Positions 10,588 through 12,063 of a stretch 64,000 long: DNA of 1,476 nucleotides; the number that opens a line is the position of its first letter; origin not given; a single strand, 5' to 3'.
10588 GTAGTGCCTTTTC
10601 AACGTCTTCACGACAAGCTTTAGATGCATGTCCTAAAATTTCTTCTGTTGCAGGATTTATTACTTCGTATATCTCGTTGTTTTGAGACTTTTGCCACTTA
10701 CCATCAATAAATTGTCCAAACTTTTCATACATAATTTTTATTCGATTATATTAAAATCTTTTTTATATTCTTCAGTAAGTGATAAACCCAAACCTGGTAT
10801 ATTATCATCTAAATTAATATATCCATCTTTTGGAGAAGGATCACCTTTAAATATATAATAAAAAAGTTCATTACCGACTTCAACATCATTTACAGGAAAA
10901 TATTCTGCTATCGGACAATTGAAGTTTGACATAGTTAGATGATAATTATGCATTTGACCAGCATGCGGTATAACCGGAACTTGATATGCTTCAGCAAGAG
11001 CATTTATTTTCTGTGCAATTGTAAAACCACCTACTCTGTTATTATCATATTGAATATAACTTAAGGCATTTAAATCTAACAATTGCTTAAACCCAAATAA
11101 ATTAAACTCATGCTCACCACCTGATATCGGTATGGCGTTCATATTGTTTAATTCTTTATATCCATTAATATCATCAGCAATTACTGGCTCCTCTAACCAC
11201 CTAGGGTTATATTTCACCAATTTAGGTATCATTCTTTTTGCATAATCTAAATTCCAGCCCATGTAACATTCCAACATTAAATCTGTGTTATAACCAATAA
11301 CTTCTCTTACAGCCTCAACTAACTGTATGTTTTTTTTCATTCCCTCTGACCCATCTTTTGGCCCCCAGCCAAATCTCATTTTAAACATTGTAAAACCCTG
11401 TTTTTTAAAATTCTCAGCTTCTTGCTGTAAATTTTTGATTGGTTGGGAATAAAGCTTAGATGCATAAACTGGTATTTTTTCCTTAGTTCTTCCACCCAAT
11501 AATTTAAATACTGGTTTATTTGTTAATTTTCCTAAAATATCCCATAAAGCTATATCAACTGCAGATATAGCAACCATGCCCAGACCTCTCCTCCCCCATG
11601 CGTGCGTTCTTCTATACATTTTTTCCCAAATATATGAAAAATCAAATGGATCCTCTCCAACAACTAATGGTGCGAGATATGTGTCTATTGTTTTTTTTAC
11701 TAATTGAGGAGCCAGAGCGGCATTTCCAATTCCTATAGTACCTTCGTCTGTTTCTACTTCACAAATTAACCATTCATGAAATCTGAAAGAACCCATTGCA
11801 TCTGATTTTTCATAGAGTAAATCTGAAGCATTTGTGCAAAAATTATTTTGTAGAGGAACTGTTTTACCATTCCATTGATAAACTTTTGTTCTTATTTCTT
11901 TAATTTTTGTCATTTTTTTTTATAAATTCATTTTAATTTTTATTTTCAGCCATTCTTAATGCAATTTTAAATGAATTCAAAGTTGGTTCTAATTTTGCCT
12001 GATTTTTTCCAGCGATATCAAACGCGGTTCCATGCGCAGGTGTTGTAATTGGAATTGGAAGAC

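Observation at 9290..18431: Hybrid L-lyxonate (vitamin C breakdown product) pathway that could deliver pyruvate + glycolate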

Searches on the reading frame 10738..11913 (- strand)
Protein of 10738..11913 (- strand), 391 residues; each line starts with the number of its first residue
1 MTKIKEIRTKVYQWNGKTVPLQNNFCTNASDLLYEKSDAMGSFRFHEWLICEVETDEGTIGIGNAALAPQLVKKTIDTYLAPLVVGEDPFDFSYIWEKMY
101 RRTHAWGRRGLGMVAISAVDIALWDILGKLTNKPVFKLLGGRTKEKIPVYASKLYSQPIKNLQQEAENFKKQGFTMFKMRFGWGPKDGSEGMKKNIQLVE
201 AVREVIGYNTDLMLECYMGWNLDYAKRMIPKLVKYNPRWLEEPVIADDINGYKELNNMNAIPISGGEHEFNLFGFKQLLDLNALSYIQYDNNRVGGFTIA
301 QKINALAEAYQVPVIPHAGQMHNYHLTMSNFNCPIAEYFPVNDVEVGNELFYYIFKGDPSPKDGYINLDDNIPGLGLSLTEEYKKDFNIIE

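Call 3: search_protein_families(library=pfam, proteins=[window:10738-11913:-])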
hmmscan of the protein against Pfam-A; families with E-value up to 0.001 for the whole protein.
window:10738-11913:- (391 aa): 2 families
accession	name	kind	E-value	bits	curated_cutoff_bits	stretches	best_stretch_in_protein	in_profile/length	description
PF13378.12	MR_MLE_C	-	4.1e-53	180.7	29.4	1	162-382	2-218/219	Enolase C-terminal domain-like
PF02746.21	MR_MLE_N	-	1.9e-20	73.7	22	1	39-140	19-117/117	Mandelate racemase / muconate lactonizing enzyme, N-terminal domain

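Call 4: search_protein_families(library=ncbifam, proteins=[window:10738-11913:-])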
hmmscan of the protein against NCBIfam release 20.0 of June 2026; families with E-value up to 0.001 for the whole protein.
window:10738-11913:- (391 aa): 12 families
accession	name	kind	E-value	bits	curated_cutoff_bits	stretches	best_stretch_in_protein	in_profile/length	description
NF011968.0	PRK15440.1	equivalog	2.7e-67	227.4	393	1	47-383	58-387/395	L-rhamnonate dehydratase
NF010624.0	PRK14017.1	equivalog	4.6e-53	180.7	311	1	47-385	14-358/382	galactonate dehydratase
NF040866.1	AraD_Arch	equivalog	1.2e-49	169.3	650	1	44-384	30-366/372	arabinonate dehydratase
NF040790.2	glucon_galact_dh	equivalog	4.5e-47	160.7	750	1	48-319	25-301/390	bifunctional D-gluconate/D-galactonate dehydratase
NF047820.1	TalGalacDh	equivalog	2e-45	155.3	500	1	48-383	38-360/371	L-talarate/galactarate dehydratase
NF043051.1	ManoateDhtManD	equivalog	2.1e-44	152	550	2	49-182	18-151/403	D-mannonate dehydratase ManD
NF011654.0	PRK15072.1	subfamily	1.5e-41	142.6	430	2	49-183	18-152/404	D-galactonate dehydratase family protein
NF043002.1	HProlDhtase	equivalog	1.6e-20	73.3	500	1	51-314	36-289/366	cis-3-hydroxy-L-proline dehydratase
TIGR02534.1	mucon_cyclo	subfamily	1.9e-20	73.3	334.95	1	44-313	25-291/368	muconate/chloromuconate family cycloisomerase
TIGR01928.1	menC_lowGC_arch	equivalog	4.1e-12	45.8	200.65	1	40-322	15-284/325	o-succinylbenzoate synthase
NF041118.1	A_G_epim_Thtga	equivalog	3.1e-09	36.4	500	1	52-289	35-263/341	L-Ala-D/L-Glu epimerase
NF042940.1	racemase_DgcA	equivalog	2.8e-08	33.3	400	1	115-328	84-278/323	N-acetyl-D-Glu racemase DgcA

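Call 5: search_solved_structures(query=window:10738-11913:-, max_evalue=1e-20)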
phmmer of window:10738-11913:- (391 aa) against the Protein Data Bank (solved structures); distinct sequences matched with E-value up to 1e-20: 89 (the best 60 are shown).
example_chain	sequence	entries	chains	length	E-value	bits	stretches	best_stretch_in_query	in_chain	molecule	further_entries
3ssz_A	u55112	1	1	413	1.7e-205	685.9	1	1-391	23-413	Mandelate racemase/muconate lactonizing enzyme, N-terminal domain protein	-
3stp_A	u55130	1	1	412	6.4e-199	664.2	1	3-391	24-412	Galactonate dehydratase, putative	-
3sqs_A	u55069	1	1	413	2.1e-195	652.6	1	1-391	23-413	mandelate racemase/muconate lactonizing protein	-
3fxg_A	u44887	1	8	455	8.6e-59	202.7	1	34-380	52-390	Rhamnonate dehydratase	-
2p0i_A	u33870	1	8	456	8.7e-59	202.7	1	34-380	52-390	L-rhamnonate dehydratase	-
2oz3_A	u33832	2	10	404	4.8e-56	193.7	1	48-382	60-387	Mandelate racemase/muconate lactonizing enzyme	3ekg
5olc_A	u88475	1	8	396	1.5e-48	169.1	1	49-318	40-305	Galactonate dehydratase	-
3bjs_A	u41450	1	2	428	9.3e-45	156.5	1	40-381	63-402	Mandelate racemase/muconate lactonizing enzyme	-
3sjn_A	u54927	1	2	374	1.9e-43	152.2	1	48-383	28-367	Mandelate racemase/muconate lactonizing protein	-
2i5q_A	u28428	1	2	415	8.8e-42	146.7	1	48-381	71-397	L-rhamnonate dehydratase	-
3rr1_A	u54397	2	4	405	1.8e-40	142.4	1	47-381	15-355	Putative D-galactonate dehydratase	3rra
3d46_A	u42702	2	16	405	2.3e-40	142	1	35-381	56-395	Putative galactonate dehydratase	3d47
2gsh_A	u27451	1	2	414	2.5e-40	142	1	35-381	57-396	L-RHAMNONATE DEHYDRATASE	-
2p3z_A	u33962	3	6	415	2.5e-40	141.9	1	35-381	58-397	L-rhamnonate dehydratase | Putative galactonate dehydratase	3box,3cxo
4ggb_A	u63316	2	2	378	7.5e-39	137.1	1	43-319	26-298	Putative uncharacterized protein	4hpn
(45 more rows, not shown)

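Call 35: find_related_loci(query=window:10738-11913:-, collection=genome_contigs, flank=10000)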
Query window:10738-11913:- (391 aa) in genome_contigs; peptide patterns used: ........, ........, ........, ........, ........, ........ (x = any residue, [..] = any of these).
600 stretches matched a pattern (row limit reached: there are more); 589 encode a relative of the query (tblastn E <= 1e-3); the best 80 are kept; 80 distinct loci.
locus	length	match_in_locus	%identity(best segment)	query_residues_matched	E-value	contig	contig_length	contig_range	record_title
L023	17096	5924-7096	88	1-391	0e+0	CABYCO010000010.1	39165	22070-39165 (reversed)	MAG: uncultured Pelagibacteraceae bacterium isolate AG-325-P23 genome assembly, contig: AG-325-P23_NODE_10, whole genome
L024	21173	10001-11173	88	1-391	0e+0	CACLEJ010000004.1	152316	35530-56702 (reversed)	uncultured Pelagibacteraceae bacterium isolate AG-461-L09 genome assembly, contig: AG-461-L09_NODE_4, whole genome shotg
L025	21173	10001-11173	88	1-391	0e+0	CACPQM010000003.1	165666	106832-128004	MAG: uncultured Pelagibacteraceae bacterium isolate AG-916-B15 genome assembly, contig: AG-916-B15_NODE_3, whole genome 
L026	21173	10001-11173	88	1-391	0e+0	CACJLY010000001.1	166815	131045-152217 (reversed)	uncultured Pelagibacteraceae bacterium isolate AG-915-K07 genome assembly, contig: AG-915-K07_NODE_1, whole genome shotg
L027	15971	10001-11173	88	1-391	0e+0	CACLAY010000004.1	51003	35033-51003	uncultured Pelagibacteraceae bacterium isolate AG-461-E05 genome assembly, contig: AG-461-E05_NODE_4, whole genome shotg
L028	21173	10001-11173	88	1-391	0e+0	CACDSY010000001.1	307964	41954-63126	uncultured Pelagibacteraceae bacterium isolate AG-904-K03 genome assembly, contig: AG-904-K03_NODE_1, whole genome shotg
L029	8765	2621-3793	88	1-391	0e+0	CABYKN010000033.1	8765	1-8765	MAG: uncultured Pelagibacteraceae bacterium isolate AG-894-G18 genome assembly, contig: AG-894-G18_NODE_33, whole genome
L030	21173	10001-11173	88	1-391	0e+0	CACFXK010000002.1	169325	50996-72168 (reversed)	uncultured Pelagibacteraceae bacterium isolate AG-414-O09 genome assembly, contig: AG-414-O09_NODE_2, whole genome shotg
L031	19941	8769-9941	88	1-391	0e+0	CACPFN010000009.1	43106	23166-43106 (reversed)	MAG: uncultured Pelagibacteraceae bacterium isolate AG-918-A03 genome assembly, contig: AG-918-A03_NODE_9, whole genome 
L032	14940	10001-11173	88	1-391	0e+0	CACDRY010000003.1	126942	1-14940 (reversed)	uncultured Pelagibacteraceae bacterium isolate AG-904-G21 genome assembly, contig: AG-904-G21_NODE_3, whole genome shotg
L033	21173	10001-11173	87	1-391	0e+0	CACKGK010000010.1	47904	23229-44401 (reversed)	uncultured Pelagibacteraceae bacterium isolate AG-916-O20 genome assembly, contig: AG-916-O20_NODE_10, whole genome shot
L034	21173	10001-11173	88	1-391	0e+0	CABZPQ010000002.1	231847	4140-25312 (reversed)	MAG: uncultured Pelagibacteraceae bacterium isolate AG-896-G07 genome assembly, contig: AG-896-G07_NODE_2, whole genome 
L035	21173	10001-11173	88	1-391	0e+0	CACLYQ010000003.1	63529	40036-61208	uncultured Pelagibacteraceae bacterium isolate AG-917-P19 genome assembly, contig: AG-917-P19_NODE_3, whole genome shotg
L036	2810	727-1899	88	1-391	0e+0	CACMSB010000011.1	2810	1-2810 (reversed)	MAG: uncultured Pelagibacteraceae bacterium isolate AG-892-B11 genome assembly, contig: AG-892-B11_NODE_11, whole genome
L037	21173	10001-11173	88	1-391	0e+0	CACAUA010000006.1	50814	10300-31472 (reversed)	uncultured Pelagibacteraceae bacterium isolate AG-898-K21 genome assembly, contig: AG-898-K21_NODE_6, whole genome shotg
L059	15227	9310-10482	81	1-391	0e+0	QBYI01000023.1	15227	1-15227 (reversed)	Pelagibacteraceae bacterium AG-325-F15 Ga0172116_123, whole genome shotgun sequence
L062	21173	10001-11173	78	1-391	0e+0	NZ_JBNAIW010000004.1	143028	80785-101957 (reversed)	Candidatus Pelagibacter sp. HIMB1517 HIMB1517-00000000004, whole genome shotgun sequence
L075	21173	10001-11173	70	1-391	0e+0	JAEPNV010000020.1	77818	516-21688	MAG: Roseibium sp. isolate HXMU1420-7 NODE_20_length_77818_cov_7.770198, whole genome shotgun sequence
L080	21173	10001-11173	70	1-391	0e+0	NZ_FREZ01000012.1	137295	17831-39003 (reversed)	Ruegeria sp. Alg231-54 isolate Ruegeria sp. Alg231_54, whole genome shotgun sequence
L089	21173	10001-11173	69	1-391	0e+0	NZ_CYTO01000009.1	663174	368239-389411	Cognatishimia activa strain CECT 5113, whole genome shotgun sequence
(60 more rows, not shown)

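Call 38: search_protein_families(library=pfam, proteins=[L080:6092-6805:+, L080:11173-12087:+, L080:12046-12762:-, L080:13800-15308:+, L080:15373-16083:+, L080:4149-5468:+, L089:11179-12093:+, L089:12095-13597:+, L089:13659-14699:+, L089:4894-6384:+], max_evalue=0.00001)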
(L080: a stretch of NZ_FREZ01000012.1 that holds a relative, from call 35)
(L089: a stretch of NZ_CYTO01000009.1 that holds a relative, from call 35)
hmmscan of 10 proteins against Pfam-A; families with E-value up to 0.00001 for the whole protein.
L080:6092-6805:+ (237 aa): 1 family
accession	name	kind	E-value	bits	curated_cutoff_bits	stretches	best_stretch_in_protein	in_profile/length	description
PF13610.12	DDE_Tnp_IS240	-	2.9e-41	141.3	27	1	81-210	2-138/139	DDE domain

L080:11173-12087:+ (304 aa): 1 family
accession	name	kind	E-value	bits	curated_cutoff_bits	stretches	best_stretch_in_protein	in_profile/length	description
PF00701.28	DHDPS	-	2.2e-29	102.5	22.1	1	6-293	3-287/289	Dihydrodipicolinate synthetase family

L080:12046-12762:- (238 aa): 0 families

L080:13800-15308:+ (502 aa): 1 family
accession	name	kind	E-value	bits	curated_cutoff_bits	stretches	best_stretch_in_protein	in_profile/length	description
PF00171.27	Aldedh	-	1.6e-46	159.3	23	1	30-463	19-437/461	Aldehyde dehydrogenase family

L080:15373-16083:+ (236 aa): 1 family
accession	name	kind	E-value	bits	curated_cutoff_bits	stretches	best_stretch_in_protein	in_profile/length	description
PF13610.12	DDE_Tnp_IS240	-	5.7e-41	140.3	27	1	79-209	1-138/139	DDE domain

L080:4149-5468:+ (439 aa): 2 families
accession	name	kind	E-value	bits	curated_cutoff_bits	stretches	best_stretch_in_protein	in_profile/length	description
PF00211.25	Guanylate_cyc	-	1.2e-12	48.2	21.9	1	252-387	7-139/183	Adenylate and Guanylate cyclase catalytic domain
PF00027.35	cNMP_binding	-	3.4e-10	40.2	27.5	1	108-184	3-82/89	Cyclic nucleotide-binding domain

L089:11179-12093:+ (304 aa): 1 family
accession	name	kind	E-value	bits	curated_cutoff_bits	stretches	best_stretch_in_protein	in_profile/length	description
PF00701.28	DHDPS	-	8.1e-30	104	22.1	1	6-293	3-287/289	Dihydrodipicolinate synthetase family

L089:12095-13597:+ (500 aa): 1 family
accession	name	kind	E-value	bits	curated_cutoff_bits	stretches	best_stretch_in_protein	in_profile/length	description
PF00171.27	Aldedh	-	1.9e-39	135.9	23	1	28-323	22-296/461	Aldehyde dehydrogenase family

L089:13659-14699:+ (346 aa): 4 families
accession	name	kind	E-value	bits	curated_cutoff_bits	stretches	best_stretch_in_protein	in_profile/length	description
PF13377.12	Peripla_BP_3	-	3.6e-30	105.7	26.5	1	179-343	3-167/167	Periplasmic binding protein-like domain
PF00532.27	Peripla_BP_1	-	4.2e-23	82.6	22.2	1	71-334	4-274/281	Periplasmic binding proteins and sugar binding domain of LacI family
PF00356.27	LacI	-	2.2e-17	63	27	1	12-57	1-46/46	Bacterial regulatory proteins, lacI family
PF13407.12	Peripla_BP_4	-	2.1e-15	57.4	35.1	1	71-321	1-257/258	Periplasmic binding protein domain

L089:4894-6384:+ (496 aa): 1 family
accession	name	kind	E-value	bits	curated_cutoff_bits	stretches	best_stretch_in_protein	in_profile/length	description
PF06808.19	DctM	-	3.4e-123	412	23.8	1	77-486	1-413/413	Tripartite ATP-independent periplasmic transporter, DctM component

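Call 57: search_protein_families(library=pfam, proteins=[L062:2448-3344:-, L062:3366-4886:-, L062:4915-5904:+, L062:11274-13634:-, L062:13718-14716:-, L080:12046-12762:-], max_evalue=0.0001)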
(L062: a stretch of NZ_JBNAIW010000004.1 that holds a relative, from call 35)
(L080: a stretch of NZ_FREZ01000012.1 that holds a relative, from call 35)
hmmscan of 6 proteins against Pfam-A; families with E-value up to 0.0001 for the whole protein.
L062:2448-3344:- (298 aa): 1 family
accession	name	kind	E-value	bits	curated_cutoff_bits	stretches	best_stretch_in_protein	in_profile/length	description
PF00892.27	EamA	-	1.4e-17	64.7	28.2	2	166-295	14-134/135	EamA-like transporter family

L062:3366-4886:- (506 aa): 1 family
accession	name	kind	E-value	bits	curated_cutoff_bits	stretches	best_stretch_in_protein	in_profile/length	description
PF00171.27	Aldedh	-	5.4e-53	180.6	23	1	18-458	6-431/461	Aldehyde dehydrogenase family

L062:4915-5904:+ (329 aa): 0 families

L062:11274-13634:- (786 aa): 2 families
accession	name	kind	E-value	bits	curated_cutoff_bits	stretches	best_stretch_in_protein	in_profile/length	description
PF06808.19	DctM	-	5.3e-77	259.8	23.8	1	144-603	1-412/413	Tripartite ATP-independent periplasmic transporter, DctM component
PF11874.13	DUF3394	-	1.7e-45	155.3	28.2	1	607-783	2-179/181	Domain of unknown function (DUF3394)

L062:13718-14716:- (332 aa): 2 families
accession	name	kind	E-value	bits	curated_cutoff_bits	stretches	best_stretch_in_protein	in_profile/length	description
PF16868.10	NMT1_3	-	6.9e-83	279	27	1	33-330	1-289/289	NMT1-like family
PF09084.16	NMT1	-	5.5e-05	23.6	20.5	1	129-205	72-147/216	NMT1/THI5 like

L080:12046-12762:- (238 aa): 0 families

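Call 68: search_solved_structures(query=L062:4915-5904:+, max_evalue=0.01)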
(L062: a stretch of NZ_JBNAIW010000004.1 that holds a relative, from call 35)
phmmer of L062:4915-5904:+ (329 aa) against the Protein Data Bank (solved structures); distinct sequences matched with E-value up to 0.01: 1.
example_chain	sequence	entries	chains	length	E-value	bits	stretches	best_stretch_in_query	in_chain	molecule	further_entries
2q18_X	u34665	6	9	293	8.6e-05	25.3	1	130-314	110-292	2-keto-3-deoxy-D-arabinonate dehydratase | Putative uncharacterized protein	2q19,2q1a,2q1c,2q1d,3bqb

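Call 69: search_protein_families(library=pfam, proteins=[L062:4915-5904:+, L075:12088-12813:+, L059:3663-4511:-], max_evalue=1)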
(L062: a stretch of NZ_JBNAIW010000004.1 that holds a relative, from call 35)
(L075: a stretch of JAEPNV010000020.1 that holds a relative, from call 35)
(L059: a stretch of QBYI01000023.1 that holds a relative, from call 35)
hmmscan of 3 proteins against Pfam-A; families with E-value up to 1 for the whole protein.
L062:4915-5904:+ (329 aa): 0 families

L075:12088-12813:+ (241 aa): 7 families
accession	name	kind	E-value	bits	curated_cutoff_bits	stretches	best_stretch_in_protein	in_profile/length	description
PF07729.17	FCD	-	5.7e-25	88.6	24.3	1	97-218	3-124/125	FCD domain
PF00392.27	GntR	-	7e-14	51.7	27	1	23-77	1-56/64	Bacterial regulatory proteins, gntR family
PF13412.12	HTH_24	-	0.0026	17.7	21.9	1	49-76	21-48/48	Winged helix-turn-helix DNA-binding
PF02082.26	Rrf2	-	0.0084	16.7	30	1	26-76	4-54/132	Iron-dependent Transcriptional regulator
PF02002.24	TFIIE_alpha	-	0.075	13.3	22.9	1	37-82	19-64/105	TFIIE alpha subunit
PF13463.12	HTH_27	-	0.13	13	22.2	0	35-80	7-53/68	Winged helix DNA-binding domain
PF01978.25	TrmB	-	0.19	12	25.6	1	48-83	25-59/68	Sugar-specific transcriptional regulator TrmB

L059:3663-4511:- (282 aa): 1 family
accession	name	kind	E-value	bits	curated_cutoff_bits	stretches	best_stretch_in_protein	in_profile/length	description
PF01557.24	FAA_hydrolase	-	3.9e-64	216.7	23.9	1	72-278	1-214/214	Fumarylacetoacetate (FAA) hydrolase C-terminal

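Call 74: search_dna_similar(query=window:10738-11913:-, collection=plasmids, mode=protein, max_evalue=1e-100, max_rows=40)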
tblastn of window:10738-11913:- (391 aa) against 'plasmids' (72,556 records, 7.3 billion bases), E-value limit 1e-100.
Records with a match: 21; places in all: 21; records where one place covers at least 80% of the query: 21.
Best place of each record, by identity: 60-80% 20; <60% 1.
By first word of the organism name: Caballeronia 4; Burkholderia 3; Paraburkholderia 2; Variovorax 2; Ruegeria 1; Paracoccus 1; Qingshengfaniella 1; Marinovum 1; Shinella 1; Phaeobacter 1; and 4 more.
By predicted mobility (MOB-suite, as given by PLSDB): non-mobilizable 16; mobilizable 3; conjugative 2.
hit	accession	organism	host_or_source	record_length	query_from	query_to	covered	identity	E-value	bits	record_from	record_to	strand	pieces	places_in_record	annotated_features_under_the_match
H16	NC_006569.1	Ruegeria pomeroyi DSS-3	-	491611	1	391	100%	71.9%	0e+0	621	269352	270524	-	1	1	L-rhamnonate dehydratase | 4-hydroxythreonine-4-phosphate dehydrogenase PdxA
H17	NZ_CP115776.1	Paracoccus albus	cell culture,sediment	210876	1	391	100%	70.3%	0e+0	598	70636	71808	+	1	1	L-rhamnonate dehydratase | dihydrodipicolinate synthase family protein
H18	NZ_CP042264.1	Qingshengfaniella alkalisoli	cell culture,saline soil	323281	1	391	100%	69.8%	0e+0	613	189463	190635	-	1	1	L-rhamnonate dehydratase | tripartite tricarboxylate transporter permease | dihydrodipicolinate synthase family protein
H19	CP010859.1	Marinovum algicola DG 898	-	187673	1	391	100%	69.8%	0e+0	609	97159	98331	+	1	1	Mandelate racemase | Dihydrodipicolinate synthase/N-acetylneuraminate lyase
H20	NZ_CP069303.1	Shinella sp. PSBB067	monoisolate,Minnesota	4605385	1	391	100%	69.3%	0e+0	597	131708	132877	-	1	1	none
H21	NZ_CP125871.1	Phaeobacter inhibens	Crassostrea virginica,Inner shell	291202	1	391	100%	68.8%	0e+0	601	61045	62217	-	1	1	L-rhamnonate dehydratase | 4-hydroxythreonine-4-phosphate dehydrogenase PdxA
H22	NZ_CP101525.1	Burkholderia arboris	mixed culture,soil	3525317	3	391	99%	65.6%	0e+0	570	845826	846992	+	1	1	none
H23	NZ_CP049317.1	Caballeronia sp. SBC2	whole organism,soil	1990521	3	391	99%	65.4%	0e+0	567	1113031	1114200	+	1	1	none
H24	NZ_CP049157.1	Caballeronia sp. SBC1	whole organism,soil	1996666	3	391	99%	65.4%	0e+0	567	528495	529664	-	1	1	none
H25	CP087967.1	Polaromonas sp. P1-6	cell culture,cave ground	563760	3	391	99%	65.3%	0e+0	571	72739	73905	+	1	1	L-rhamnonate dehydratase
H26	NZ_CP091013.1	Burkholderia cenocepacia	-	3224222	1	391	100%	65.0%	0e+0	574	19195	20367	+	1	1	none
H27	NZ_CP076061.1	Cupriavidus sp. EM10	Pure-cultured cell,sewage water sludge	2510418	1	390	100%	65.0%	1e-180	563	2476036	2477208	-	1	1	none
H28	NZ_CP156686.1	Burkholderia stagnalis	Bacterial cells,soils collected in ...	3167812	3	391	99%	65.0%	0e+0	568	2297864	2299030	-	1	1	none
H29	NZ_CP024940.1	Paraburkholderia hospita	soil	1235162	1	391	100%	64.7%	0e+0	570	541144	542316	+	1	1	record has no annotation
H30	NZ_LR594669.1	Variovorax sp. SRS16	linuron-contaminated soil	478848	3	391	99%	64.8%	0e+0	568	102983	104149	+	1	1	L-rhamnonate dehydratase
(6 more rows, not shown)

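Call 75: get_annotated_region(hit=H27, flank=12000)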
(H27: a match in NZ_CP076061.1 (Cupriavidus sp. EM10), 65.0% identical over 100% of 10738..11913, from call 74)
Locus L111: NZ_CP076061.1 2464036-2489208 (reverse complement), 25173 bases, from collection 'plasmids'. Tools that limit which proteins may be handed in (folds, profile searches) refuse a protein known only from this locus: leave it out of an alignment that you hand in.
description: Cupriavidus sp. EM10 plasmid p352-1, complete sequence
organism: Cupriavidus sp. EM10 (NCBI taxid 2839983)
taxonomy: Bacteria; Pseudomonadota; Betaproteobacteria; Burkholderiales; Burkholderiaceae; Cupriavidus; Cupriavidus sp. EM10
host: -; source: Pure-cultured cell,sewage water sludge; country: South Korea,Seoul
typing (MOB-suite, as given by PLSDB): non-mobilizable
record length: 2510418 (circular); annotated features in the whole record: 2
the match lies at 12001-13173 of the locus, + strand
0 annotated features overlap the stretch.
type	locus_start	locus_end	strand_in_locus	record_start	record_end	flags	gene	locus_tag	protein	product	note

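Call 76: get_annotated_region(hit=H16, flank=9000)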
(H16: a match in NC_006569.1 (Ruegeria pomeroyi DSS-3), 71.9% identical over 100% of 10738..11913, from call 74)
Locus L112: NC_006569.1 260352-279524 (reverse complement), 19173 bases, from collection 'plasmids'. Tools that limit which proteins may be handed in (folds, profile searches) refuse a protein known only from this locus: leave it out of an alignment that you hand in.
description: Ruegeria pomeroyi DSS-3 megaplasmid, complete sequence
organism: Ruegeria pomeroyi DSS-3 (NCBI taxid 246200)
taxonomy: Bacteria; Pseudomonadota; Alphaproteobacteria; Rhodobacterales; Roseobacteraceae; Ruegeria; Ruegeria pomeroyi; Ruegeria pomeroyi DSS-3
host: -; source: -; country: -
typing (MOB-suite, as given by PLSDB): non-mobilizable; replicon rep_cluster_95
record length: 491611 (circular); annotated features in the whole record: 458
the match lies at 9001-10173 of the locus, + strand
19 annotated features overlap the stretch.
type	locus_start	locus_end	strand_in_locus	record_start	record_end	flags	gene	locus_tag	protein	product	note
CDS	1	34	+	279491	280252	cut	-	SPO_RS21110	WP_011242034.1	ATP-binding cassette domain-containing protein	-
CDS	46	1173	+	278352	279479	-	-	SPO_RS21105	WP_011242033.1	ABC transporter permease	-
CDS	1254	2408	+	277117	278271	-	-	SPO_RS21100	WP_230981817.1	substrate-binding domain-containing protein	-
CDS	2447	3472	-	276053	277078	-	-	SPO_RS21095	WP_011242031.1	LacI family DNA-binding transcriptional regulator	GO:0006351 - DNA-templated transcription [Evidence IEA]; GO:0045892 - negative regulation of DNA-templated ...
CDS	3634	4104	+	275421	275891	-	-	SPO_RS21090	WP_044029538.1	TRAP transporter small permease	-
CDS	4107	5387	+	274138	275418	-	-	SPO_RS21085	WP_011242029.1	TRAP transporter large permease subunit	GO:0015740 - C4-dicarboxylate transport [Evidence IEA]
CDS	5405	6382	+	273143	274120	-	-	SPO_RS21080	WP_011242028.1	DctP family TRAP transporter solute-binding subunit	GO:0006810 - transport [Evidence IEA]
CDS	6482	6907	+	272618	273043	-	-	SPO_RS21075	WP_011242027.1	heme-binding protein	-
CDS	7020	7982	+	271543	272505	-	-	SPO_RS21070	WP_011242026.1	hypothetical protein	-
CDS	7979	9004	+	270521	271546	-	-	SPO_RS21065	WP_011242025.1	4-hydroxythreonine-4-phosphate dehydrogenase PdxA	GO:0042823 - pyridoxal phosphate biosynthetic process [Evidence IEA]; GO:0008615 - pyridoxine biosynthetic process ...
CDS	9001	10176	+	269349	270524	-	-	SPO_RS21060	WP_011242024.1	L-rhamnonate dehydratase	-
CDS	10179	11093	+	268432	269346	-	-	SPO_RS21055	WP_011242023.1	dihydrodipicolinate synthase family protein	GO:0009436 - glyoxylate catabolic process [Evidence IEA]; GO:0071704 - organic substance metabolic process [Evidence ...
CDS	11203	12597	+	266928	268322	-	-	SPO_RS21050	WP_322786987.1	aldehyde dehydrogenase (NADP(+))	-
CDS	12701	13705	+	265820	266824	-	-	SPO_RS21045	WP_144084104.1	LacI family DNA-binding transcriptional regulator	GO:0006351 - DNA-templated transcription [Evidence IEA]; GO:0045892 - negative regulation of DNA-templated ...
CDS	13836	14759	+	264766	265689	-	-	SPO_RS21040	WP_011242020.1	SMP-30/gluconolactonase/LRE family protein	-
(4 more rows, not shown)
